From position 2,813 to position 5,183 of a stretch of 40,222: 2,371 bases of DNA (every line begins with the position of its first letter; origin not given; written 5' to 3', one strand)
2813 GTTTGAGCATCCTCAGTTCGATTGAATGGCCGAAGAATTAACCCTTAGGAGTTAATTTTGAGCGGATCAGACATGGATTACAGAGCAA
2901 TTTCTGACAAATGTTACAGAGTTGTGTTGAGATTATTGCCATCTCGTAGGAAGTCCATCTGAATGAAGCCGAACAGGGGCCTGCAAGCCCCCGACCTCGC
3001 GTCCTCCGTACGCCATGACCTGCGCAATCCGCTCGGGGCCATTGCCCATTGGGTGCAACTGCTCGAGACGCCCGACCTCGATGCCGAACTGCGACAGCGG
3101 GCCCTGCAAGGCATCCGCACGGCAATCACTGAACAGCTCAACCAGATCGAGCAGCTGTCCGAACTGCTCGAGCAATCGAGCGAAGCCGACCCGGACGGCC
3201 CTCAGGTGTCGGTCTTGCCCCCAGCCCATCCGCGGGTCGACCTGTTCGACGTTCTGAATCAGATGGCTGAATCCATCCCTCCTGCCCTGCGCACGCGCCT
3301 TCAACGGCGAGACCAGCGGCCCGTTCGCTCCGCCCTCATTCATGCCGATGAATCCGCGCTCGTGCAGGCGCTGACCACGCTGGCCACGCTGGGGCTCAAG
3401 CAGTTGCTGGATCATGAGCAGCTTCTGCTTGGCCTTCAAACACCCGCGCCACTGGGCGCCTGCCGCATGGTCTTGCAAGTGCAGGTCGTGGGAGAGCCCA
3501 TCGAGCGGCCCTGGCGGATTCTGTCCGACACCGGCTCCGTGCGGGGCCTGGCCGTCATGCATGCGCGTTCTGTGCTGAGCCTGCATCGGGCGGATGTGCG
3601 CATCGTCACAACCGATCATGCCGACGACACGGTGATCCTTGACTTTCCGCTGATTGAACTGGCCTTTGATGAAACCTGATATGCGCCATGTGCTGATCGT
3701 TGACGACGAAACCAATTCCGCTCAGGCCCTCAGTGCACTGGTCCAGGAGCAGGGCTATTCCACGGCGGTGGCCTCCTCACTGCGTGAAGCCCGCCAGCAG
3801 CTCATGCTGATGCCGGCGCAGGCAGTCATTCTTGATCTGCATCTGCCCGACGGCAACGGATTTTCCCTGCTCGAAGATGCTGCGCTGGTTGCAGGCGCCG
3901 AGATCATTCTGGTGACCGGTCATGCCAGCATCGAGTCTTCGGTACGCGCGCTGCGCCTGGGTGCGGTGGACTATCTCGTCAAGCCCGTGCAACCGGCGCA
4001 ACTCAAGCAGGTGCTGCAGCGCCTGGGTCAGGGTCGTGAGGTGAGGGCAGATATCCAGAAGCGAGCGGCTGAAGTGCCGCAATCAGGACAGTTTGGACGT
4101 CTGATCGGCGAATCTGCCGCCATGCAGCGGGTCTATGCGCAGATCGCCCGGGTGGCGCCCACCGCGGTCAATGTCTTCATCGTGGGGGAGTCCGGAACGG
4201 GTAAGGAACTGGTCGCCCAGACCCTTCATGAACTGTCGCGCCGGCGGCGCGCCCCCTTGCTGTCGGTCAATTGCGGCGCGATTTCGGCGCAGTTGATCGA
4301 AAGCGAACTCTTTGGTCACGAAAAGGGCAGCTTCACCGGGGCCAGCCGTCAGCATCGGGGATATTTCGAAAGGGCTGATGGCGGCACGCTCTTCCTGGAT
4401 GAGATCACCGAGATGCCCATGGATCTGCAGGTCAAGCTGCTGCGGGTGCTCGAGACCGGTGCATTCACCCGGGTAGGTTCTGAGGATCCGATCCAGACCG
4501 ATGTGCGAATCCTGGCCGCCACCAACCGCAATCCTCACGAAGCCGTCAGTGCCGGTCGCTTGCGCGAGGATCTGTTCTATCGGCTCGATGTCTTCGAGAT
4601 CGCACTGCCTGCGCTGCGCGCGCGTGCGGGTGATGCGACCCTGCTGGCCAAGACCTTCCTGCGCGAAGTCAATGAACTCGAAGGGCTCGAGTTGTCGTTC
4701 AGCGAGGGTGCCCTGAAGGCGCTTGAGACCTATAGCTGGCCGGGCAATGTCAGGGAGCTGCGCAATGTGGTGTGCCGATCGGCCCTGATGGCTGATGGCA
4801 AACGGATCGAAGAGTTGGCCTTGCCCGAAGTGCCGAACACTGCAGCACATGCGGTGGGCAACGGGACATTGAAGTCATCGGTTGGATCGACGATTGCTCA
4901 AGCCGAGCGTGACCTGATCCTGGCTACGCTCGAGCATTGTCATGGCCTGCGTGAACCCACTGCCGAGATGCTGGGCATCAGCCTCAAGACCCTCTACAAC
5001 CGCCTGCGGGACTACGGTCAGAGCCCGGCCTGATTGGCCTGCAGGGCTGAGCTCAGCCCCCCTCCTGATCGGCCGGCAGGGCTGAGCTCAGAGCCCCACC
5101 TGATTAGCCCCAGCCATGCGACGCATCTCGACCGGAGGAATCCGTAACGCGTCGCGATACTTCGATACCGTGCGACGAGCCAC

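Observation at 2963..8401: Compact sigma-54 island: pseudo-kinase + NtrC-type activator, rpoN, sensor-less kinase and NarL-type regulator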

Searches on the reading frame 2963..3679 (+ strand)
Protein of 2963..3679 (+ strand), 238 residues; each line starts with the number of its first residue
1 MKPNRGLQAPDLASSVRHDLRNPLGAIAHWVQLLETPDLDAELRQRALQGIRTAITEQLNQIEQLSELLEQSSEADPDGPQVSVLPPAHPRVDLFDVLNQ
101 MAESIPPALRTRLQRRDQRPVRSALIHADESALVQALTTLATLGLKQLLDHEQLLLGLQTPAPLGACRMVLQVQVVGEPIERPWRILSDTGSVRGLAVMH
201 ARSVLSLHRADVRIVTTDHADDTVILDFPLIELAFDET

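Call 3: search_protein_families(library=pfam, proteins=[window:2963-3679:+], max_evalue=0.01)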
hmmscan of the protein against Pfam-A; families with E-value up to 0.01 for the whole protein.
window:2963-3679:+ (238 aa): 1 family
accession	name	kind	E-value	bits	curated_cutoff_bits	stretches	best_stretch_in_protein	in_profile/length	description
PF00512.31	HisKA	-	2e-07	31.4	26.9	1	12-68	5-60/66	His Kinase A (phospho-acceptor) domain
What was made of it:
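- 2963..3679 (+): HisKA-only protein (238 aa): a DHp domain with a conserved His18, plus a CA-like domain without ATP-binding boxes. Proposed phosphotransfer or phosphatase partner of the activator. Pfam finds HisKA only (call 3).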

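Call 5: search_protein_families(library=ncbifam, proteins=[window:2963-3679:+], max_evalue=0.001)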
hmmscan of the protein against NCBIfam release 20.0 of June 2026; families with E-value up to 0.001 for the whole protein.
window:2963-3679:+ (238 aa): 2 families
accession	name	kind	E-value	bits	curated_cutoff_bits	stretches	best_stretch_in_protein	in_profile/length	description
NF006800.0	PRK09303.1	equivalog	0.00012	21.1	342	1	15-141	157-281/383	histidine kinase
NF008468.0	PRK11360.1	equivalog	0.00098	17.6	646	0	12-69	399-452/616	two-component system sensor histidine kinase AtoS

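Call 14: find_homologous_proteins(query=window:2963-3679:+, max_evalue=0.001)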
Query window:2963-3679:+ (238 aa): 7 proteins with E <= 0.001 among 1354 candidates.
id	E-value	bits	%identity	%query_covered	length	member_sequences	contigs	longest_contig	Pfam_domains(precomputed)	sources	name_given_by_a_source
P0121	3.9e-146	502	100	100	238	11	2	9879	PF00512.32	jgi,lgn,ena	jgi:hypothetical protein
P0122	2.4e-81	291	63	99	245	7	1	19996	PF00512.32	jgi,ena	-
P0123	5.5e-81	289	64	97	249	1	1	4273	-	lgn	-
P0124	4.7e-79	283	61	100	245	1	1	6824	PF00512.32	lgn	-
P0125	1.8e-71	258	57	100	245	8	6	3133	-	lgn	-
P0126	2.2e-50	189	51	92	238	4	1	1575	-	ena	-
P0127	5.0e-48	182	48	93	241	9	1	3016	-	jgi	jgi:signal transduction histidine kinase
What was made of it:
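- Tried and rejected: The word-index homolog search for the HisKA-only protein found only 7 relatives (call 14).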

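Call 24: predict_structure(alignment_id=A2)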
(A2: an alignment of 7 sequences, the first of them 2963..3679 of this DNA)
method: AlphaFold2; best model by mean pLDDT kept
length: 238 residues; sequences in the alignment: 7
mean_pLDDT: 68.8   pTM: 0.58
mean pLDDT of the five models: 68.8, 68.1, 66.9, 62.0, 60.3
residues with pLDDT >= 90: 9; 70-90: 122; 50-70: 66; < 50: 41
segments of 3 or more residues with pLDDT < 50: 1-20, 72-87, 235-238
pLDDT, mean of each block of 10 residues (from residue 1): 40 45 64 77 74 70 60 44 48 89 88 76 80 86 78 82 75 70 60 61 81 67 82 52
secondary structure, 60 per line:
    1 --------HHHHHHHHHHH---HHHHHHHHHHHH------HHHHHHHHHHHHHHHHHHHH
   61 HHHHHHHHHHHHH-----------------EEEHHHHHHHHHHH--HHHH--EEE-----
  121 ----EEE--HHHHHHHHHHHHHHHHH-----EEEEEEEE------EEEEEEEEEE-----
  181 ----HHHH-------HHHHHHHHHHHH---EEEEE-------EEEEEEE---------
elements in order: H9-19 H23-34 H41-73 E91-93 H94-104 H107-110 E113-115 E125-127 H130-146 E152-159 E166-175 H185-188 H196-207 E211-215 E223-229

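Call 31: fold_search(model_id=the predicted structure, library=pdb)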
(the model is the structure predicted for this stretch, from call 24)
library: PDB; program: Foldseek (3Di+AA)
matches with E <= 10: 791; with E <= 0.001: 334
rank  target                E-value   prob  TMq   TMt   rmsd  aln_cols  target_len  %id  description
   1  4jav_A                7.7e-11  1.00  0.48  0.47  13.2       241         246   15  Structural basis of a rationally rewired protein-protein interface (HK853wt and RR468mutant V13P, L14I, I17M and N21V) (released 2013-09-04)
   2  6rh8_A                1.0e-10  1.00  0.50  0.50  10.2       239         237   15  Revisiting pH-gated conformational switch. Complex HK853 mutant H260A -RR468 mutant D53A pH 5.3 (released 2020-02-19)
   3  4jav_B                1.0e-10  1.00  0.50  0.49  11.8       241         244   16  Structural basis of a rationally rewired protein-protein interface (HK853wt and RR468mutant V13P, L14I, I17M and N21V) (released 2013-09-04)
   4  6rh0_A                1.0e-10  1.00  0.50  0.50  10.1       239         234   15  Revisiting pH-gated conformational switch. Complex HK853-RR468 pH 5.5 (released 2020-02-19)
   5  6azr_A                1.1e-10  1.00  0.50  0.51  11.6       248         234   17  Crystal structure of the T264A HK853cp-BeF3-RR468 complex (released 2017-12-27)
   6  6rh0_B                1.2e-10  1.00  0.49  0.50  10.1       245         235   17  Revisiting pH-gated conformational switch. Complex HK853-RR468 pH 5.5 (released 2020-02-19)
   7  5uht_A                1.4e-10  1.00  0.49  0.49  10.2       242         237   16  Structure of the Thermotoga maritima HK853-BeF3-RR468 complex at pH 5.0 (released 2017-12-27)
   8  6rgy_B                1.5e-10  1.00  0.49  0.50  10.1       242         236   16  Revisiting pH-gated conformational switch. Complex HK853-RR468 pH 7.5 (released 2020-02-19)
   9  6rh7_B                1.5e-10  1.00  0.48  0.49  10.1       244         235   16  Revisiting pH-gated conformational switch. Complex HK853 mutant H260A -RR468 mutant D53A pH 7.5 (released 2020-02-19)
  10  6rgz_A                1.6e-10  1.00  0.49  0.50  10.1       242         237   17  Revisiting pH-gated conformational switch. Complex HK853-RR468 pH 6.5 (released 2020-02-19)
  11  4jas_A                1.7e-10  1.00  0.50  0.50  10.3       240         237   14  Structural basis of a rationally rewired protein-protein interface (HK853mutant A268V, A271G, T275M, V294T and D297E a (released 2013-09-04)
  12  8vc9_D                1.7e-10  1.00  0.48  0.32  13.7       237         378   17  Hybrid response regulator LvrB from Leptospira / phosphorylated REC form (released 2024-12-18)
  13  6rfv_A                1.8e-10  1.00  0.48  0.49  10.2       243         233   16  Revisiting pH-gated conformational switch. Complex HK853-RR468 pH 7 (released 2020-02-19)
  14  8vc9_A                2.2e-10  1.00  0.47  0.32  14.4       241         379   15  Hybrid response regulator LvrB from Leptospira / phosphorylated REC form (released 2024-12-18)
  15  6rh7_A                2.3e-10  1.00  0.50  0.50  12.1       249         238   15  Revisiting pH-gated conformational switch. Complex HK853 mutant H260A -RR468 mutant D53A pH 7.5 (released 2020-02-19)
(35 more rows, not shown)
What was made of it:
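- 2963..3679 (+): The AF2 model folds as DHp plus an alpha/beta domain (call 24) and Foldseek matches it to HK853, DivL and RetS (call 31).
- On ChpT/Spo0B-type histidine phosphotransferases: The fold is DHp plus an alpha/beta domain (calls 24, 31).
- DivL and RetS, both non-canonical kinases, are among the structural matches (call 31).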

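Call 39: search_protein_representatives(alignment_id=A2)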
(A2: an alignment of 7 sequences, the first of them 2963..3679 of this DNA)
Query: 7 sequences, 238 profile positions. Proteins with E-value up to 0.001 (for the whole library): 481; up to 1e-10: 8; up to 1e-30: 3. The best 150 are listed.
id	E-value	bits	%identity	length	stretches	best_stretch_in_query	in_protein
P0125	2.2e-112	390.7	-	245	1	1-237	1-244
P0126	3.2e-108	377.0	-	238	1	3-237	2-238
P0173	1.7e-50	188.1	-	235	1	5-229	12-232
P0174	1.6e-18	83.4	-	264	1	11-226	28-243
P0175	6.5e-15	71.6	-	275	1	7-227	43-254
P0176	5.3e-13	65.3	-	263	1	8-232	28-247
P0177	3.9e-12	62.5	-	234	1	9-231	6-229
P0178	3.0e-11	59.6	-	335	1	7-209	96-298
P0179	4.5e-10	55.7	-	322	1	6-211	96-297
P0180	8.9e-10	54.8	-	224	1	8-212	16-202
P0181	2.9e-09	53.1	-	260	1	12-224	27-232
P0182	2.9e-09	53.1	-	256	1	12-213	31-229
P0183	3.2e-09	53.0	-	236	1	8-83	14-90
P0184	4.1e-09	52.6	-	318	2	11-86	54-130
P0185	1.0e-08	51.3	-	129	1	11-84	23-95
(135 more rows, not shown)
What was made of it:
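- Tried and rejected: The exhaustive profile search showed the family really is small, with 8 representatives at E below 1e-10 (call 39).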

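Call 69: search_solved_structures(query=A1, max_evalue=0.01, show_alignments=2)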
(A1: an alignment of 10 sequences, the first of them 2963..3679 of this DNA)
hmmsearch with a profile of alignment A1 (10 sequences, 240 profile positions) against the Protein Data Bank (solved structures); distinct sequences matched with E-value up to 0.01: 14.
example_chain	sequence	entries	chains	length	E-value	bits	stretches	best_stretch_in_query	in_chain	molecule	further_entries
6nb0_A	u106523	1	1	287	5.7e-15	58.7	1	9-174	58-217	Histidine kinase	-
7ltq_A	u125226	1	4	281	5.4e-14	55.5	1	14-181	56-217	Histidine kinase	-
6dk8_A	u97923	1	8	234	8.9e-08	35.1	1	11-234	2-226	RetS (Regulator of Exopolysaccharide and Type III Secretion)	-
6dk7_A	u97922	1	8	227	1.9e-07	34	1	11-233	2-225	RetS (Regulator of Exopolysaccharide and Type III Secretion)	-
7n0e_B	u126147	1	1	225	4.7e-07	32.8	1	11-232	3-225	Histidine kinase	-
9jfj_A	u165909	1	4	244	1.2e-05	28.1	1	9-232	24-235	Sensor histidine kinase ZraS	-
3d36_A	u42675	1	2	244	2.9e-05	26.9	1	9-234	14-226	Sporulation kinase B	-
4i5s_A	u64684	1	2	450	0.00012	24.9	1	11-163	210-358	Putative histidine kinase CovS; VicK-like protein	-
4q20_A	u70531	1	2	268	0.00033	23.4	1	9-169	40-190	Sensor protein DivL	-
9p6i_A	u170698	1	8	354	0.0011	21.7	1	15-233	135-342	histidine kinase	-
8f71_A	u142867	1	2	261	0.0013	21.5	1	10-166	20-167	Histidine kinase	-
3jz3_A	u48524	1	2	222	0.0033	20.2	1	11-78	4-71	Sensor protein qseC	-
7p8e_A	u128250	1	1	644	0.0054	19.5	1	6-118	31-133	Receiver domain of histidine kinase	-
8u4x_A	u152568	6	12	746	0.0058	19.4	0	8-146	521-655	histidine kinase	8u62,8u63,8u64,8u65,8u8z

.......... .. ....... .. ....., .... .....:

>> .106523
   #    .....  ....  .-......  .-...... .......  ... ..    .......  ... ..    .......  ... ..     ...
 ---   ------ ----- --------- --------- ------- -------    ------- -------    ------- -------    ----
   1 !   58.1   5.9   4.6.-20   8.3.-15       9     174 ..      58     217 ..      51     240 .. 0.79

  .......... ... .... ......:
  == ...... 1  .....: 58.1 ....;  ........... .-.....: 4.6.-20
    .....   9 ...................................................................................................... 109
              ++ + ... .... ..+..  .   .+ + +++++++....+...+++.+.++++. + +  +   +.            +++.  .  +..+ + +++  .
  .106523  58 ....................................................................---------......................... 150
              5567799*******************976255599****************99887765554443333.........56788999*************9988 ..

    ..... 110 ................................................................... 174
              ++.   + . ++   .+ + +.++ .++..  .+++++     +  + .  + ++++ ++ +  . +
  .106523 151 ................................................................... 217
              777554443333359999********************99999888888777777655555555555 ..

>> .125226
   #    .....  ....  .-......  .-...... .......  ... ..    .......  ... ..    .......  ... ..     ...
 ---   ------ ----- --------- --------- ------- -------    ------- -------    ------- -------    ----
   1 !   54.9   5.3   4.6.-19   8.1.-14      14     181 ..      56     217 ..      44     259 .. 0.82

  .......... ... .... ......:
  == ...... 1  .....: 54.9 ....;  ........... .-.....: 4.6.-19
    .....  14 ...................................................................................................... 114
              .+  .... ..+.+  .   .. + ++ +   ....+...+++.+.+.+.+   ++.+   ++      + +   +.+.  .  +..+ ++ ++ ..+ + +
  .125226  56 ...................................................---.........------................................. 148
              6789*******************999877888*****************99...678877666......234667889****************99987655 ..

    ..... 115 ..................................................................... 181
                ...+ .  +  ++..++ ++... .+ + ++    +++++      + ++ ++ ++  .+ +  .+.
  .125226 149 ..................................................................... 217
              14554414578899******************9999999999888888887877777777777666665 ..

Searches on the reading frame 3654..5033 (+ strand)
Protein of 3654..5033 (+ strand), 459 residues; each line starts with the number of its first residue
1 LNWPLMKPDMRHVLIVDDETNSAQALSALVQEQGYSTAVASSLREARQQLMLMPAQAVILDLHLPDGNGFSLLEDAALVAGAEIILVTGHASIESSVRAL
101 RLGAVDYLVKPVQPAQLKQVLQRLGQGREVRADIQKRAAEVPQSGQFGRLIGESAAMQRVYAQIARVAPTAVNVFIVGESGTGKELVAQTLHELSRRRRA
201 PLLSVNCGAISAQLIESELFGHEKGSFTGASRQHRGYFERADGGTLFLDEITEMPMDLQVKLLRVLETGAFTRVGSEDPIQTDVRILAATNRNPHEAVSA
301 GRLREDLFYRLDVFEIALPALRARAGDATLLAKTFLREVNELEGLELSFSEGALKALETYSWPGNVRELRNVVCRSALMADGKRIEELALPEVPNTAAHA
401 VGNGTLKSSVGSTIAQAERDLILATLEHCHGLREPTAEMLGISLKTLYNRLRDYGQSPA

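Call 3: search_protein_families(library=pfam, proteins=[window:3654-5033:+], max_evalue=0.01)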
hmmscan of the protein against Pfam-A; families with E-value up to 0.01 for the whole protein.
window:3654-5033:+ (459 aa): 13 families
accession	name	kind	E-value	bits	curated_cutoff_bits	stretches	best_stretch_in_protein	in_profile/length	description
PF00158.32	Sigma54_activat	-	7.6e-71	237.6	20.2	1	150-316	1-167/168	Sigma-54 interaction domain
PF00072.30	Response_reg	-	2.4e-21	76.4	30.2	1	13-121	1-110/111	Response regulator receiver domain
PF14532.12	Sigma54_activ_2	-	7.4e-20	72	25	1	151-321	1-138/138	Sigma-54 interaction domain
PF25601.1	AAA_lid_14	-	7.7e-20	71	27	1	322-393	1-73/87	AAA+ ATPase lid domain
PF02954.25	HTH_8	-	3.7e-11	43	22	1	414-454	2-42/42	Bacterial regulatory protein, Fis family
PF07728.20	AAA_5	-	3.1e-10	40.6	22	1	173-296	1-127/139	AAA domain (dynein-related subfamily)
PF07724.20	AAA_2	-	1.5e-05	25.5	27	1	172-290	4-122/166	AAA domain (Cdc48 subfamily)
PF01078.27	Mg_chelatase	-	2.6e-05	24.2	20.3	1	170-294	21-160/207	Magnesium chelatase, subunit ChlI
PF00004.35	AAA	-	0.0015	19.4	21.2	1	175-300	2-117/131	ATPase family associated with various cellular activities (AAA)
PF13191.12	AAA_16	-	0.002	19.1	32.6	1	154-226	6-85/167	AAA ATPase domain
PF00493.29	MCM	-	0.0034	17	23.3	1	170-291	56-172/224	MCM P-loop domain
PF18024.7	HTH_50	-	0.0047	17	27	1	414-455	8-48/50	Helix-turn-helix domain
PF20161.5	VpsR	-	0.0065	16.6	23.7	0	8-121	8-120/121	VpsR domain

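Call 5: search_protein_families(library=ncbifam, proteins=[window:3654-5033:+], max_evalue=0.001)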
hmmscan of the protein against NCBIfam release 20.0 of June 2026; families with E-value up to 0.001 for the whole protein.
window:3654-5033:+ (459 aa): 97 families (the best 25 are shown)
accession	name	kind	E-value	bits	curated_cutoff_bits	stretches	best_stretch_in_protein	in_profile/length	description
NF008469.0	PRK11361.1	equivalog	1.1e-117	393.6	714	1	10-459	4-459/461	acetoacetate metabolism transcriptional regulator AtoC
TIGR01818.1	ntrC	equivalog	9.1e-111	370.9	558.6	1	13-453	1-462/463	nitrogen regulation protein NR(I)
TIGR02915.1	PEP_resp_reg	equivalog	4.8e-109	365.2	502.6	1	13-455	1-443/445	PEP-CTERM-box response regulator transcription factor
NF007689.0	PRK10365.1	equivalog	5.6e-100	335.2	760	1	9-451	4-439/441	sigma-54-dependent response regulator transcription factor ZraR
NF041946.1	LuxO_transreg_Vib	equivalog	6.1e-100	335.2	800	1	16-401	2-387/463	quorum-sensing sigma-54 dependent transcriptional regulator LuxO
TIGR01817.1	nifA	equivalog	3.8e-97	326.3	528.85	1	130-387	176-435/534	nif-specific transcriptional activator NifA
NF050807.1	TransRegFlbDCaul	equivalog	5.1e-94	315.7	750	1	149-456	119-440/454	sigma-54-dependent transcriptional regulator FlbD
NF003451.0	PRK05022.1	equivalog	4.3e-93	312.8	476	1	130-442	171-496/512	nitric oxide reductase transcriptional regulator NorR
NF038308.1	RNA_repair_RtcR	equivalog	6.5e-92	309.1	650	1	94-456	124-518/530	RNA repair transcriptional activator RtcR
NF041552.1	TF_PrdR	equivalog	1.9e-90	303.9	795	1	134-455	254-577/577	sigma-54 dependent transcriptional regulator PrdR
NF051870.1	NAssimRespRegNtrX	equivalog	2.3e-89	300.3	600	1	10-455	1-451/452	nitrogen assimilation response regulator NtrX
NF008176.1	PRK10923.1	equivalog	2.7e-89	299.9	620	1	12-392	5-383/469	nitrogen regulation protein NR(I)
TIGR02974.1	phageshock_pspF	equivalog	2.6e-87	293.2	443.55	1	150-387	1-242/336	phage shock protein operon transcriptional activator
TIGR02329.1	propionate_PrpR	equivalog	1.4e-86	291.2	499.2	1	139-452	203-525/526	propionate catabolism operon regulatory protein PrpR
NF011695.0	PRK15115.1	equivalog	1.2e-84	284.6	763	1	9-380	5-368/445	two-component system response regulator GlrR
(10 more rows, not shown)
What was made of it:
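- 3669..5033 (+): NtrC-class enhancer-binding protein (REC, AAA+ and HTH_8 domains) with a GSFTGA loop. Pfam and NCBIfam (calls 3, 5).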
